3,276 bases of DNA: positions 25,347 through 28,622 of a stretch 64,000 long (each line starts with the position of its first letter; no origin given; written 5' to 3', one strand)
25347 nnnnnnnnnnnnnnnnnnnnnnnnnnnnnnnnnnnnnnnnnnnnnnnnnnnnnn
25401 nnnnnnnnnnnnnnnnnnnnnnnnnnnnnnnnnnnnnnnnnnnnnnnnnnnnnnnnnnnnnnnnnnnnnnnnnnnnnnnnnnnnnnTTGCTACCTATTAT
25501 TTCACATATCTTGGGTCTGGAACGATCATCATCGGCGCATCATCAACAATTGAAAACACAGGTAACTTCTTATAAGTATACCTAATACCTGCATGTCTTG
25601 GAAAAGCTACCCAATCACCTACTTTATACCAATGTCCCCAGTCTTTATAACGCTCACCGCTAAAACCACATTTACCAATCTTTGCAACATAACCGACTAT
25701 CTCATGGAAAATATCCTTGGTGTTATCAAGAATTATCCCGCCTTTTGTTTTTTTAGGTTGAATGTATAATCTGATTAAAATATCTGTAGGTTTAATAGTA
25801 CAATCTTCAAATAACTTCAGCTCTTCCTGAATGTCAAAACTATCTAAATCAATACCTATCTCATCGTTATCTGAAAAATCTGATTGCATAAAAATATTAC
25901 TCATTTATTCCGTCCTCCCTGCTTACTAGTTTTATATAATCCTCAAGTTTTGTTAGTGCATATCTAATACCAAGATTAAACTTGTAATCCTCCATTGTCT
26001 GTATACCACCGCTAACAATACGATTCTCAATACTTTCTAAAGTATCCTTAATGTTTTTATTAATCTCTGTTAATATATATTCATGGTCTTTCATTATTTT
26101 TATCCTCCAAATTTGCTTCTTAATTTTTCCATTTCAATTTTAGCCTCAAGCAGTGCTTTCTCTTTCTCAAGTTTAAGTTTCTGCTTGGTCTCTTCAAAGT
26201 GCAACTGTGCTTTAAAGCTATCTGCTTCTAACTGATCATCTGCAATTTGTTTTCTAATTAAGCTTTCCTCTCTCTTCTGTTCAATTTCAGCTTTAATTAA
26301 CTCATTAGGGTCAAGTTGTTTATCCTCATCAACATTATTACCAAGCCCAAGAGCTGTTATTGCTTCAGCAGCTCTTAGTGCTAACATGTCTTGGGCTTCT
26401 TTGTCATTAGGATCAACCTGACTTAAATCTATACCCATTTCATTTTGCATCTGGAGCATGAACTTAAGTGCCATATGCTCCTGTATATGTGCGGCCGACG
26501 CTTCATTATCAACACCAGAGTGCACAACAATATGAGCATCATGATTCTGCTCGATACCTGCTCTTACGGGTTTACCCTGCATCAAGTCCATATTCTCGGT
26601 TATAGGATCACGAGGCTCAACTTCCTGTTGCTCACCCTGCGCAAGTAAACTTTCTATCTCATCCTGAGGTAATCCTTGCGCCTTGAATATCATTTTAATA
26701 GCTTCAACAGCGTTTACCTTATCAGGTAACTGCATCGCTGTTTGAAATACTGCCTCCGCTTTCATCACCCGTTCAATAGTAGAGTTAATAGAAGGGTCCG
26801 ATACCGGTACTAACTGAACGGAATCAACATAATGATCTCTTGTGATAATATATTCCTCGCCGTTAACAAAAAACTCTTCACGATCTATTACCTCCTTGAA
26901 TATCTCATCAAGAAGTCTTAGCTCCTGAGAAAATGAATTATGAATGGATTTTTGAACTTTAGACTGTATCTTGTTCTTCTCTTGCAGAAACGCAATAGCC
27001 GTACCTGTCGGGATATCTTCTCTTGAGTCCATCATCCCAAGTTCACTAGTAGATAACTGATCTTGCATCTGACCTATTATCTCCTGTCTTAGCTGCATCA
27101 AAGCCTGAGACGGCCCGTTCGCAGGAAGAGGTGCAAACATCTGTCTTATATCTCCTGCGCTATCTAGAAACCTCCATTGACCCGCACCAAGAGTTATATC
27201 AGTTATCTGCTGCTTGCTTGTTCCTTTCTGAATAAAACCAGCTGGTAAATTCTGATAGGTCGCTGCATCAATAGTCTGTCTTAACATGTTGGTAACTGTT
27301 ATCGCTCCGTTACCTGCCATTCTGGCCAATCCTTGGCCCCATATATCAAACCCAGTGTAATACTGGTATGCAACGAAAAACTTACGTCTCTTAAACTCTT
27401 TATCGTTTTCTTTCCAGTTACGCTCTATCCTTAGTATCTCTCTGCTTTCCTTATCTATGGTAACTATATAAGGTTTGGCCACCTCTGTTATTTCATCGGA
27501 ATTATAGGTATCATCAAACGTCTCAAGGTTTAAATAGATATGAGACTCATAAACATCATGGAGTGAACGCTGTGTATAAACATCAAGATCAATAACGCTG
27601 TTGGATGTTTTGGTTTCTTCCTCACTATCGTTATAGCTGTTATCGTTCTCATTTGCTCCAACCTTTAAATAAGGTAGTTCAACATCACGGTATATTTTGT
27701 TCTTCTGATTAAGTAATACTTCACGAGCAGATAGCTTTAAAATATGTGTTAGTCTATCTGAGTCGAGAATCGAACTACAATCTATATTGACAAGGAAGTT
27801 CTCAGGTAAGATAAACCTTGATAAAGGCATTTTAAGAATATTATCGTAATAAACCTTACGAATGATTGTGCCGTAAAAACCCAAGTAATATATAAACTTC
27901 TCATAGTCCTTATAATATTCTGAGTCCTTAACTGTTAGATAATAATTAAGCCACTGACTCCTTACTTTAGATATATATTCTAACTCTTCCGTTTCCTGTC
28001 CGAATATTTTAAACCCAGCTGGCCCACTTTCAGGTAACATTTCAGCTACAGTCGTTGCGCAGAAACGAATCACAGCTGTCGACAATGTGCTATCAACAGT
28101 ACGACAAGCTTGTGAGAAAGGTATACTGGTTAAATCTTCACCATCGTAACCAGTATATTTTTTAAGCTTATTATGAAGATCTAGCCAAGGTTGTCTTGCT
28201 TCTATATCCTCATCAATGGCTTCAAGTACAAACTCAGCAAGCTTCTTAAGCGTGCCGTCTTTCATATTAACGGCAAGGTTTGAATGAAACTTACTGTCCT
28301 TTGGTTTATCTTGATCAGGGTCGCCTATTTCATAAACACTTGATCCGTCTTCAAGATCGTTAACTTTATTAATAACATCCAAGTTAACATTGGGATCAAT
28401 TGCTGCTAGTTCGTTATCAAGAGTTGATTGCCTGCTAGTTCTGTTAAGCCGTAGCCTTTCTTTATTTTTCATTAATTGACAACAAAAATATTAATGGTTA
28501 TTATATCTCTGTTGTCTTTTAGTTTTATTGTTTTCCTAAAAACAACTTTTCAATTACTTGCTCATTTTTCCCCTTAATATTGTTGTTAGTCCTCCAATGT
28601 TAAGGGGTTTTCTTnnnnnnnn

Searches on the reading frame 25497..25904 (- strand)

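Call 10: search_protein_families(library=phrogs, proteins=[window:25497-25904:-], max_evalue=0.001)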
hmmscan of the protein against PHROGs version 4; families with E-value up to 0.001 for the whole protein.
window:25497-25904:- (135 aa): 1 family
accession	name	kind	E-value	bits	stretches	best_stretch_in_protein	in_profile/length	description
phrog_3188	-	other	5.7e-09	36.7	1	41-121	9-87/96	co-chaperonin GroES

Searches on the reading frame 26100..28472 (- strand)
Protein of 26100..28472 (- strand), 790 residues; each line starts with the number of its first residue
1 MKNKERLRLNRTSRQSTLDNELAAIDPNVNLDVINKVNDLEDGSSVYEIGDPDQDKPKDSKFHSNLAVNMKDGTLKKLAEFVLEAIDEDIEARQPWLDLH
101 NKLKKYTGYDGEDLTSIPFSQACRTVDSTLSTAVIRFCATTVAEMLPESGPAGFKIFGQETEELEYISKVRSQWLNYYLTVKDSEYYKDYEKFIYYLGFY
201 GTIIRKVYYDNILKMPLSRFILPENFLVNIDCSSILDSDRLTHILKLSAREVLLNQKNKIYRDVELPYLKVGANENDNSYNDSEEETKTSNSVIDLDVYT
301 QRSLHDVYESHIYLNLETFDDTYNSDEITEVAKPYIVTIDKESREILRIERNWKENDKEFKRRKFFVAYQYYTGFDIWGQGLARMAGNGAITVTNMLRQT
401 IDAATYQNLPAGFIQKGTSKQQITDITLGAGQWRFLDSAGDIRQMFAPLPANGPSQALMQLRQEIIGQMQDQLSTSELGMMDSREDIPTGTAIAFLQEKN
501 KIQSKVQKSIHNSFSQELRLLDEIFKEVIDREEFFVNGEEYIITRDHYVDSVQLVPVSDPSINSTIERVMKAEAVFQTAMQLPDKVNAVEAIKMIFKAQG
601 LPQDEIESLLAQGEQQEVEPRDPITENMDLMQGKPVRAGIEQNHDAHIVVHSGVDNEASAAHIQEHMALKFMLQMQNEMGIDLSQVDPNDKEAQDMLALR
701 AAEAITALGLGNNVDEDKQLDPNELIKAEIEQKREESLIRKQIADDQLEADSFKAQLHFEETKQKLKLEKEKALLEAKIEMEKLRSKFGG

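Call 10: search_protein_families(library=phrogs, proteins=[window:26100-28472:-], max_evalue=0.001)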
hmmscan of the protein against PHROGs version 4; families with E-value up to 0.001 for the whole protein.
window:26100-28472:- (790 aa): 2 families
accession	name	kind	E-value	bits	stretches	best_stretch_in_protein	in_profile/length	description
phrog_1216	-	head and packaging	3.8e-15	56.5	1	189-735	185-690/714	portal protein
phrog_332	-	connector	2.5e-10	40.4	1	123-609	58-514/560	head-tail adaptor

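Call 51: search_dna_similar(query=window:26100-28472:-, collection=phages, mode=protein, max_rows=15, max_evalue=0.001)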
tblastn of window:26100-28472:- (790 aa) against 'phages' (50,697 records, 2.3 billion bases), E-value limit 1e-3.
Records with a match: 18; places in all: 18; records where one place covers at least 80% of the query: 11.
Best place of each record, by identity: <60% 18.
By first word of the organism name: Caulobacter 4; Caudoviricetes 4; Roseobacter 2; Pelagibacter 2; Planktothrix 2; Phage 1; phage 1; Synechococcus 1; Alcaligenes 1.
By host as written in the record: - 5; Caulobacter vibrioides CB15 3; Roseobacter sp. FZCC0083 2; Candidatus Pelagibacter sp. HTCC1062 2; Gammaproteobacteria 1; unknown 1; Synechococcus sp. 1; Planktothricoides raciborskii 1; and 2 more.
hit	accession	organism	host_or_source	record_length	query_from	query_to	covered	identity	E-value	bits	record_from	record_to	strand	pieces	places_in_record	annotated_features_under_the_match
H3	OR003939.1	Phage DSL-LC04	Gammaproteobacteria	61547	41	754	90%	28.4%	1e-76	277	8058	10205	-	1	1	portal protein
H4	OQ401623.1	Roseobacter phage CRP-901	Roseobacter sp. FZCC0083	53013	37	707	85%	30.2%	4e-82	293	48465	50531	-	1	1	head to tail connecting protein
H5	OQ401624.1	Roseobacter phage CRP-902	Roseobacter sp. FZCC0083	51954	37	707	85%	29.7%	2e-79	285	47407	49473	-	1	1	head to tail connecting protein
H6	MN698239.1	Pelagibacter phage HTVC023P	Candidatus Pelagibacter sp. HTCC1062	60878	62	749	87%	28.9%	3e-83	296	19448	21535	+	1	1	hypothetical protein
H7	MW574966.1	phage 023Pt_psg01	unknown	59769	65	676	77%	29.1%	3e-68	252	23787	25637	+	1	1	head to tail connecting protein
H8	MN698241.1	Pelagibacter phage HTVC027P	Candidatus Pelagibacter sp. HTCC1062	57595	36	651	78%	28.8%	1e-70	259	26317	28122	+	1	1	hypothetical protein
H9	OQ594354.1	Synechococcus phage MinM2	Synechococcus sp.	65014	64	704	81%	27.4%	5e-66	245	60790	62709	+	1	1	hypothetical protein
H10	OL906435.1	Planktothrix phage Pag-Yong1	Planktothrix agardhii FACHB-1261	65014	64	704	81%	27.4%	5e-66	245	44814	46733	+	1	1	portal protein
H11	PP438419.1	Planktothrix phage Pra-JY27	Planktothricoides raciborskii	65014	64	704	81%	27.4%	5e-66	245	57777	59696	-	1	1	hypothetical protein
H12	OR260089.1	Caulobacter phage GB2A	Caulobacter vibrioides CB15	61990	18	651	80%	25.2%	2e-51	201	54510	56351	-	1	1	hypothetical protein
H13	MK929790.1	Caulobacter phage RW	Caulobacter vibrioides CB15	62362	18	651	80%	25.2%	2e-51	201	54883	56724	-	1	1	hypothetical protein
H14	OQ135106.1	Caulobacter phage RLK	Caulobacter vibrioides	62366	18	651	80%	25.2%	2e-51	201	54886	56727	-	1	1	RLK_gp094c: hypothetical protein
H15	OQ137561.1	Caulobacter phage KcrB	Caulobacter vibrioides CB15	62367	18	651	80%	25.2%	2e-51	201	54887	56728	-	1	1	KcrB_gp094c: hypothetical protein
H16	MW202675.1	Caudoviricetes sp.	Manatee Spring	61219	62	600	68%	29.1%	9e-55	211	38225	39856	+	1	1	head to tail connecting protein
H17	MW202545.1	Caudoviricetes sp.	Manatee Spring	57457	42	651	77%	24.9%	5e-45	181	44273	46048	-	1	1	head to tail connecting protein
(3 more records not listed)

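Call 76: get_annotated_region(hit=H6, flank=20000)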
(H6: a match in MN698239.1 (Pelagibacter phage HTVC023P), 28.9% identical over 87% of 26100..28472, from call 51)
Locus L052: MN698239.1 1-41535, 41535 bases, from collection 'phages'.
description: Pelagibacter phage HTVC023P, complete genome.
organism: Pelagibacter phage HTVC023P (NCBI taxid 2686455)
taxonomy: Viruses; Duplodnaviria; Heunggongvirae; Uroviricota; Caudoviricetes
host: Candidatus Pelagibacter sp. HTCC1062; source: seawater; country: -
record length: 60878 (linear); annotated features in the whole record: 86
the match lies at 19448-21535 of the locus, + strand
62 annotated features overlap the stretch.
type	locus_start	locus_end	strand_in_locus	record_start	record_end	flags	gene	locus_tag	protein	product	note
CDS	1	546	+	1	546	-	-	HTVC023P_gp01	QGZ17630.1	hypothetical protein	-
CDS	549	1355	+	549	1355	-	-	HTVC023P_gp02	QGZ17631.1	hypothetical protein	-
CDS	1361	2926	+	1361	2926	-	-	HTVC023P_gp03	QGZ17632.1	primase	-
CDS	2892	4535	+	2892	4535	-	-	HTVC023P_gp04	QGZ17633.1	ATP-dependent DNA helicase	-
CDS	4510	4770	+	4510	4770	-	-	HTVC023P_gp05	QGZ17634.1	hypothetical protein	-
CDS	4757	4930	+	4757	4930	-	-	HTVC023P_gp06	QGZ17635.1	hypothetical protein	-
CDS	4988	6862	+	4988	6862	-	-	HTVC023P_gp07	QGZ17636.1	DNA polymerase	-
CDS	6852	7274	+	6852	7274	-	-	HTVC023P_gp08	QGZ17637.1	endonuclease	-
CDS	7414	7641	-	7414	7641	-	-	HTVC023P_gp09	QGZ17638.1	hypothetical protein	-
CDS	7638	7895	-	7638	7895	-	-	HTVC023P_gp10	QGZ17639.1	hypothetical protein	-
CDS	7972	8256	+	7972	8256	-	-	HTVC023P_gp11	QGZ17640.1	hypothetical protein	-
CDS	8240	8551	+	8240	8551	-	-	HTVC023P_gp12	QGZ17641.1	hypothetical protein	-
CDS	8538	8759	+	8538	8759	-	-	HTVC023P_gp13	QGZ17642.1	hypothetical protein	-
CDS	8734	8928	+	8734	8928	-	-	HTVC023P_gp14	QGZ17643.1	hypothetical protein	-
CDS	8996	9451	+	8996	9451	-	-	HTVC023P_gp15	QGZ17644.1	hypothetical protein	-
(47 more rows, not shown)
